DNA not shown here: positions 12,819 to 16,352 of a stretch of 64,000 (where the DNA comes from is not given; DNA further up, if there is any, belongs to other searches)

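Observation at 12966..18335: ~1789-aa secreted, acidic, Cys-rich coiled-coil protein occupying the VirB6 position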

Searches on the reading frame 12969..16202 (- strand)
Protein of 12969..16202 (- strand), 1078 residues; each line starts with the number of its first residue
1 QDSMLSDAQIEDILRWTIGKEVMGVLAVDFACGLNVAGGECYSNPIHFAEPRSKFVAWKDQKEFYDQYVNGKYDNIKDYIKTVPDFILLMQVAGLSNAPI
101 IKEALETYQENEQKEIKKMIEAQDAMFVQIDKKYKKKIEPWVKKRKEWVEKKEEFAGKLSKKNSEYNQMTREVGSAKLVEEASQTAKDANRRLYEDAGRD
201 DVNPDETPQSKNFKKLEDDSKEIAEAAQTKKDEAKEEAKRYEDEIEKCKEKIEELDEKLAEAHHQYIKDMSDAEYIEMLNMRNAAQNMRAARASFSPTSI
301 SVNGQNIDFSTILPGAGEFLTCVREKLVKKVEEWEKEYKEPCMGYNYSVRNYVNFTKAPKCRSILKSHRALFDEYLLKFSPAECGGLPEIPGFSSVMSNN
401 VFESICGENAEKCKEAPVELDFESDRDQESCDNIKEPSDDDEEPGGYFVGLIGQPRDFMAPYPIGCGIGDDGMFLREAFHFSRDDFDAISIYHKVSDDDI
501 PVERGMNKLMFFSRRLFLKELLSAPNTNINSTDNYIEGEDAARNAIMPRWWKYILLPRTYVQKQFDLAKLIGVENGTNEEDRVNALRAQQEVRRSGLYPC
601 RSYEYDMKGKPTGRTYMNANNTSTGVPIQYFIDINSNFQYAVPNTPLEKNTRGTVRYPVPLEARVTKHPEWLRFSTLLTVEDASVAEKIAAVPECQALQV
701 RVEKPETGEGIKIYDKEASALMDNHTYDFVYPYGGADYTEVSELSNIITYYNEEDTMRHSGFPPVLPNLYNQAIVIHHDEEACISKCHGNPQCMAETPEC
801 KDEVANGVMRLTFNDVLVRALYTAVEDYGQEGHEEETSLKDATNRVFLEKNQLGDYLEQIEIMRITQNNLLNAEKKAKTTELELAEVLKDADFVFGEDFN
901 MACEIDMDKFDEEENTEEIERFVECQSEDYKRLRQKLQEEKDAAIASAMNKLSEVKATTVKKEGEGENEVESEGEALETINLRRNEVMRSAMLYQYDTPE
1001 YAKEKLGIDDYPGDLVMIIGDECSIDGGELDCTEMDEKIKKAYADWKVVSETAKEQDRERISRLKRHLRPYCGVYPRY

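Call 60: predict_structure(alignment_id=A4)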
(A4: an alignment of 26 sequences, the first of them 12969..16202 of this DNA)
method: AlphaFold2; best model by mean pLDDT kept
length: 1078 residues; sequences in the alignment: 26
mean_pLDDT: 76.5   pTM: 0.71
mean pLDDT of the five models: 76.5, 74.0, 73.5, 70.8, 69.0
residues with pLDDT >= 90: 194; 70-90: 596; 50-70: 213; < 50: 75
segments of 3 or more residues with pLDDT < 50: 34-45, 425-429, 467-472, 524-544, 756-767, 961-973
pLDDT, mean of each block of 10 residues (from residue 1): 60 78 69 43 50 64 89 93 87 81 82 89 89 92 94 94 89 82 77 70 77 85 89 92 95 92 91 91 89 76 65 82 92 81 66 60 80 87 78 71 85 83 52 54 70 91 62 60 81 64 68 87 48 40 60 85 90 88 89 86 93 86 86 91 65 69 70 75 82 89 89 90 88 60 88 59 49 78 79 74 83 90 78 86 84 81 74 73 75 69 53 52 58 79 84 66 45 56 78 86 88 80 65 85 83 67 64 68
secondary structure, 60 per line:
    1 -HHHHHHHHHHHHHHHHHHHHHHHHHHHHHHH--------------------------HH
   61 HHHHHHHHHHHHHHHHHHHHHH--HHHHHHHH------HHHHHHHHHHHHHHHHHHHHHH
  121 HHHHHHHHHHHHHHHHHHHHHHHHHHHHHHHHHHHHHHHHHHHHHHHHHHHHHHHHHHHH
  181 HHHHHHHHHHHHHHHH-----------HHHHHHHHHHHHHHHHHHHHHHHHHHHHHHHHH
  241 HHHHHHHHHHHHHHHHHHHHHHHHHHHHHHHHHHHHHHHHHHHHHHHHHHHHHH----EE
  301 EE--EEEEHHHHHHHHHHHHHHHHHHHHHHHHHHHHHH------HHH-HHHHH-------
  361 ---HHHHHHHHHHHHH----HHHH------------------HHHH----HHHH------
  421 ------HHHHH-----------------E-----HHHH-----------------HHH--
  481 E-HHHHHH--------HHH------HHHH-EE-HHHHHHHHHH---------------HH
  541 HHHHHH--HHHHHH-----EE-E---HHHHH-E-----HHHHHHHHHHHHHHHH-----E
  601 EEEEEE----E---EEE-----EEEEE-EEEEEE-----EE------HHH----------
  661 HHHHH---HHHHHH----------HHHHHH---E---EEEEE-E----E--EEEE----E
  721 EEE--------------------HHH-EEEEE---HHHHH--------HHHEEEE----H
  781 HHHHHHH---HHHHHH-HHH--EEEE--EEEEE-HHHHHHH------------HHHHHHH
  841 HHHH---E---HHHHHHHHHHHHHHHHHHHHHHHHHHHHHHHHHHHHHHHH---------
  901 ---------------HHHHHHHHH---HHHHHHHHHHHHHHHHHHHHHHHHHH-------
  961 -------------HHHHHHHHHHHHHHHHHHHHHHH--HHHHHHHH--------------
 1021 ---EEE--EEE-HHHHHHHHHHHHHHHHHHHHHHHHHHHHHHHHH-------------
elements in order (helices of 4 or more, strands of 3 or more residues): H2-32 H59-82 H85-92 H99-196 H208-294 E299-302 E305-308 H309-338 H349-353 H364-376 H381-384 H403-406 H411-414 H427-431 H455-458 H483-488 H506-509 H514-523 H539-546 H549-554 H567-571 H579-594 E600-606 E615-617 E623-627 E629-634 H661-665 H669-674 H685-690 E698-702 E712-715 E720-723 E748-752 H756-760 E772-775 H780-787 H791-796 E803-806 E809-813 H815-821 H834-844 H852-891 H916-924 H928-953 H974-996 H999-1006 E1024-1026 E1029-1031 H1033-1065

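Call 64: fold_search(model_id=the predicted structure, library=pdb)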
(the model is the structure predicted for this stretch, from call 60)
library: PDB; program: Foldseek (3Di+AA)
matches with E <= 10: 317; with E <= 0.001: 0
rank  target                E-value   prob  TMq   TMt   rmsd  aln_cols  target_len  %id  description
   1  7k58_B                5.9e-02  0.91  0.12  0.04  29.9       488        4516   12  Structure of outer-arm dyneins bound to microtubule with microtubule binding state 1(MTBS-1) (released 2021-09-29)
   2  8bx8_B                9.3e-02  0.87  0.13  0.04  34.3       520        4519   12  In situ outer dynein arm from Chlamydomonas reinhardtii in the post-power stroke state (released 2023-05-10)
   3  7k5b_B                9.3e-02  0.87  0.13  0.04  34.3       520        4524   12  Structure of outer-arm dynein bound to microtubule doublet in microtubule binding state 2 (MTBS-2) (released 2021-09-29)
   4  6h2f_B                1.3e-01  0.47  0.08  0.19  20.8       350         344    8  Structure of the pre-pore AhlB of the tripartite alpha-pore forming toxin, AHL, from Aeromonas hydrophila. (released 2019-07-10)
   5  5xg2                  1.4e-01  0.69  0.07  0.26  19.6       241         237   16  Crystal structure of a coiled-coil segment (residues 345-468 and 694-814) of Pyrococcus yayanosii Smc (released 2017-06-07)
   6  6ixg_A                1.6e-01  0.82  0.07  0.29  22.6       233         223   15  Crystal structure of native apo SH3BP5 (P41) (released 2019-03-20)
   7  9a69_B                1.8e-01  0.80  0.10  0.15  25.1       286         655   11  Integrative model of MCPB-MCPC by crosslinking MS and deep learning (released 2024-09-18)
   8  6ixf_A                2.1e-01  0.54  0.08  0.24  25.9       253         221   14  Crystal structure of SeMet apo SH3BP5 (P41) (released 2019-03-20)
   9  6h2f_J                2.2e-01  0.97  0.13  0.36  18.1       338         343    9  Structure of the pre-pore AhlB of the tripartite alpha-pore forming toxin, AHL, from Aeromonas hydrophila. (released 2019-07-10)
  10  5nnv_D                2.6e-01  0.75  0.11  0.30  13.2       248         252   14  Structure of a Bacillus subtilis Smc coiled coil middle fragment (released 2017-06-21)
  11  6ixv_A                2.8e-01  0.75  0.08  0.30  25.7       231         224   16  Crystal structure of SH3BP5-Rab11a (released 2019-03-20)
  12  8j07_k9               3.1e-01  0.60  0.11  0.04  23.6       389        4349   12  96nm repeat of human respiratory doublet microtubule and associated axonemal complexes (released 2023-07-26)
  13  8i4v_B                3.1e-01  0.41  0.07  0.24  19.2       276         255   12  Cryo-EM structure of 5-subunit Smc5/6 arm region (released 2024-06-26)
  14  8wjo_B                3.2e-01  0.57  0.11  0.27  15.6       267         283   15  Cryo-EM structure of 8-subunit Smc5/6 arm region (released 2024-06-26)
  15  6djl_E                3.4e-01  0.82  0.09  0.34  28.6       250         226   14  Crystal structure of the Rab11 GEF SH3BP5 bound to nucleotide free Rab11A (released 2018-09-26)
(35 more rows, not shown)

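Call 67: search_solved_structures(query=A4, max_evalue=1)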
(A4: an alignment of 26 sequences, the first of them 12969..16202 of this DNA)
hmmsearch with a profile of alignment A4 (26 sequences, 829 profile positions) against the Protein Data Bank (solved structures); distinct sequences matched with E-value up to 1: 49.
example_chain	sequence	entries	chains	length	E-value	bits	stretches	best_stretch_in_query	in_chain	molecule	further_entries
6oax_C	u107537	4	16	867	0.0003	22.4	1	238-341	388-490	Hyperactive disaggregase ClpB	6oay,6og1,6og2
6rn2_A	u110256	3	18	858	0.0018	19.8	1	238-340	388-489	Chaperone protein ClpB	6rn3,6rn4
4d2q_A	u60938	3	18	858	0.0018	19.8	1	238-340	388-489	CLPB | CHAPERONE PROTEIN CLPB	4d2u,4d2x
5ofo_C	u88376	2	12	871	0.0019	19.8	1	238-340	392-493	Chaperone protein ClpB,ATP-dependent Clp protease ATP-binding subunit ClpA,Chaperone prote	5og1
6qs4_A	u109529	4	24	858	0.002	19.7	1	238-327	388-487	Chaperone protein ClpB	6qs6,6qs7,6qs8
4uos_A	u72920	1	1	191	0.0021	19.6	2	230-341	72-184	DESIGNED HELICAL BUNDLE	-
6og3_E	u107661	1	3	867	0.0028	19.2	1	238-327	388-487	Hyperactive disaggregase ClpB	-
4ciu_A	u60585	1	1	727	0.0048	18.4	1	238-340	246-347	CHAPERONE PROTEIN CLPB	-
4rsi_B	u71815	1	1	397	0.0091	17.5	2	198-284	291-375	Structural maintenance of chromosomes protein 4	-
4tql_A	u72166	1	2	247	0.013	17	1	95-327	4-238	Three helix bundle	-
6h9l_A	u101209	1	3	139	0.037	15.5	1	108-176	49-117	Uncharacterized protein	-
6tik_C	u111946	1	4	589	0.039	15.4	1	76-276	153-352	Capsid protein,Putative adhesin/invasin,Capsid protein,Factor H-binding protein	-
8ro6_A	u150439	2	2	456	0.052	15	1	171-315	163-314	Structural maintenance of chromosomes protein 1A (SMC1A)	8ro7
3na7_A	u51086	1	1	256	0.053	15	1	120-298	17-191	HP0958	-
8ppr_G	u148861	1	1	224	0.061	14.8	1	93-207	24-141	Kinetochore protein Spc25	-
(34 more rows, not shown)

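Call 69: search_protein_families(library=pfam, alignment_id=A4, max_evalue=0.01)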
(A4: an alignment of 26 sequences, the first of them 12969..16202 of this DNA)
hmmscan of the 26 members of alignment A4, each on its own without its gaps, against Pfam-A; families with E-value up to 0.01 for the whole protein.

A. member 1, window:12969-16202:- (1078 aa): 0 families

B. families by the number of members that match (of 26 scanned): 3 families
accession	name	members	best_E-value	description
PF19566.4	Snx8_BAR_dom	1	0.00034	Sorting nexin 8/Mvp1 BAR domain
PF10498.14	IFT57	1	0.0075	Intra-flagellar transport protein 57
PF17872.7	AAA_lid_10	1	0.0077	AAA lid domain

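Call 72: search_protein_representatives(alignment_id=A4)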
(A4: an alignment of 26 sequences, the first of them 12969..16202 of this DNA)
Query: 26 sequences, 829 profile positions. Proteins with E-value up to 0.001 (for the whole library): 375; up to 1e-10: 273; up to 1e-30: 212. The best 150 are listed.
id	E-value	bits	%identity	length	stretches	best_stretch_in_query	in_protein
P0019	4.4e-260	881.9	-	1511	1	2-827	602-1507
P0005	3.2e-250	849.3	-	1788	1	1-828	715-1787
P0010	1.9e-245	833.6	-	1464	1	2-828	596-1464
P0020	1.5e-239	814.0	-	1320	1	1-827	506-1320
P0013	3.1e-235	799.7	-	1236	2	1-507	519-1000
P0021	5.6e-234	795.6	-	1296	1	1-826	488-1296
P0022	9.1e-224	761.8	-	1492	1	5-827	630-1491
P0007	1.0e-222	758.3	-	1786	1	2-828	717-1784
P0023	1.6e-219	747.8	-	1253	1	2-828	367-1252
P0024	1.2e-218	744.9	-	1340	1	1-827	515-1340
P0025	1.6e-218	744.4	-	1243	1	2-827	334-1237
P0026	3.2e-214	730.2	-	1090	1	1-828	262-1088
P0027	7.8e-210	715.7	-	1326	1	1-828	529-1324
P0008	6.3e-206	702.8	-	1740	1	3-827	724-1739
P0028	6.0e-204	696.3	-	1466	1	1-827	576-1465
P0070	6.1e-154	530.8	-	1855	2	82-826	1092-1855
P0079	1.7e-148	512.8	-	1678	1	3-826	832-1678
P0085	5.2e-142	491.4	-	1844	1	2-828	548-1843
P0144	1.1e-102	361.3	-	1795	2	198-825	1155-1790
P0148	8.2e-97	341.9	-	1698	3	267-826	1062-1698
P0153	2.5e-87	310.5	-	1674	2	386-825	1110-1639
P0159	1.3e-74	268.4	-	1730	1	2-826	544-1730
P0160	1.9e-74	267.9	-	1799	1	2-827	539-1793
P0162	1.9e-72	261.3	-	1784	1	2-828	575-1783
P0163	1.5e-70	255.0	-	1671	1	3-826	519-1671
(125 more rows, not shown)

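Call 73: search_protein_families(library=pfam, proteins=[P0159, P0160, P0162, P0163, P0153], max_evalue=0.001)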
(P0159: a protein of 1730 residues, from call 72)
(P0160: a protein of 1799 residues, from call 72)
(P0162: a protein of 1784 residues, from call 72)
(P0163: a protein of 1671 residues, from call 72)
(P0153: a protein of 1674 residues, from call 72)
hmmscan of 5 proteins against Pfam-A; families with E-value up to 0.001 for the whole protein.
P0159 (1730 aa): 0 families

P0160 (1799 aa): 0 families

P0162 (1784 aa): 0 families

P0163 (1671 aa): 0 families

P0153 (1674 aa): 0 families

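Call 74: search_protein_families(library=pfam, proteins=[P0070, P0085, P0144, P0148, P0079], max_evalue=0.001)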
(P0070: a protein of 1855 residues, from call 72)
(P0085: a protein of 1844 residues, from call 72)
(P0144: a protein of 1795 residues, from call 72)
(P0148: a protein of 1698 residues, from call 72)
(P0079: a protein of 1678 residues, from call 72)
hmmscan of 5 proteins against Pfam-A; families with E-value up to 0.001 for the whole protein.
P0070 (1855 aa): 0 families

P0085 (1844 aa): 0 families

P0144 (1795 aa): 0 families

P0148 (1698 aa): 0 families

P0079 (1678 aa): 0 families

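Call 100: fold_search(model_id=the predicted structure, library=viral)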
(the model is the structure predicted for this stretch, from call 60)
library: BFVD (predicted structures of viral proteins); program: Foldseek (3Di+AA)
matches with E <= 10: 480; with E <= 0.001: 0
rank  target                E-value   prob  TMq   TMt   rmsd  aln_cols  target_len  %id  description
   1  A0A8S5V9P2            3.2e-02  0.75  0.09  0.13  28.4       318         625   14  STRUCTURAL MAINTENANCE OF CHROMOSOMES PROTEIN [Ackermannviridae sp. ctUml7]
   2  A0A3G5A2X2            3.5e-02  0.47  0.09  0.07  27.3       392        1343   13  DNA repair exonuclease [Harvfovirus sp.]
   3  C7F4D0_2              4.0e-02  1.00  0.14  0.12  36.2       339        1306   14  (no name in the UniProt tables at hand)
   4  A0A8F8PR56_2          4.8e-02  0.99  0.14  0.14  28.9       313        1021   14  Myosin II heavy chain [Clandestinovirus]
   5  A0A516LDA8            5.9e-02  0.98  0.09  0.15  19.2       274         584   14  (no name in the UniProt tables at hand)
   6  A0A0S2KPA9            6.8e-02  0.85  0.09  0.20  24.8       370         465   13  53 kDa protein [Penicillium aurantiogriseum fusarivirus 1]
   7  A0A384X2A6            7.1e-02  0.85  0.11  0.17  34.0       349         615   13  (no name in the UniProt tables at hand)
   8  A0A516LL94            9.3e-02  0.97  0.11  0.31  11.5       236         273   16  (no name in the UniProt tables at hand)
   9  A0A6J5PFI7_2          9.3e-02  0.84  0.10  0.10  17.7       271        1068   13  Large polyvalent protein associated domain-containing protein [uncultured Caudovirales phage]
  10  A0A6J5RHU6            9.3e-02  0.23  0.06  0.08  46.3       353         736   14  ABC_ATPase domain containing protein [uncultured Caudovirales phage]
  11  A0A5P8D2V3            1.0e-01  0.47  0.06  0.13  34.1       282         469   15  (no name in the UniProt tables at hand)
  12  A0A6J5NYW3            1.1e-01  0.60  0.08  0.13  23.9       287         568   12  Endonuclease subunit [uncultured Caudovirales phage]
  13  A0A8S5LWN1            1.1e-01  0.47  0.07  0.09  21.8       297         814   13  Minor tail protein [Siphoviridae sp. ctRiO19]
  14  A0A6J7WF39            1.2e-01  0.63  0.10  0.11  41.4       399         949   12  Uncharacterized protein [uncultured Caudovirales phage]
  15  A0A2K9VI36            1.2e-01  0.98  0.14  0.17  20.6       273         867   14  Bacteriophage T7 tail fibre protein-like N-terminal domain-containing protein [Pseudomonas phage PollyC]
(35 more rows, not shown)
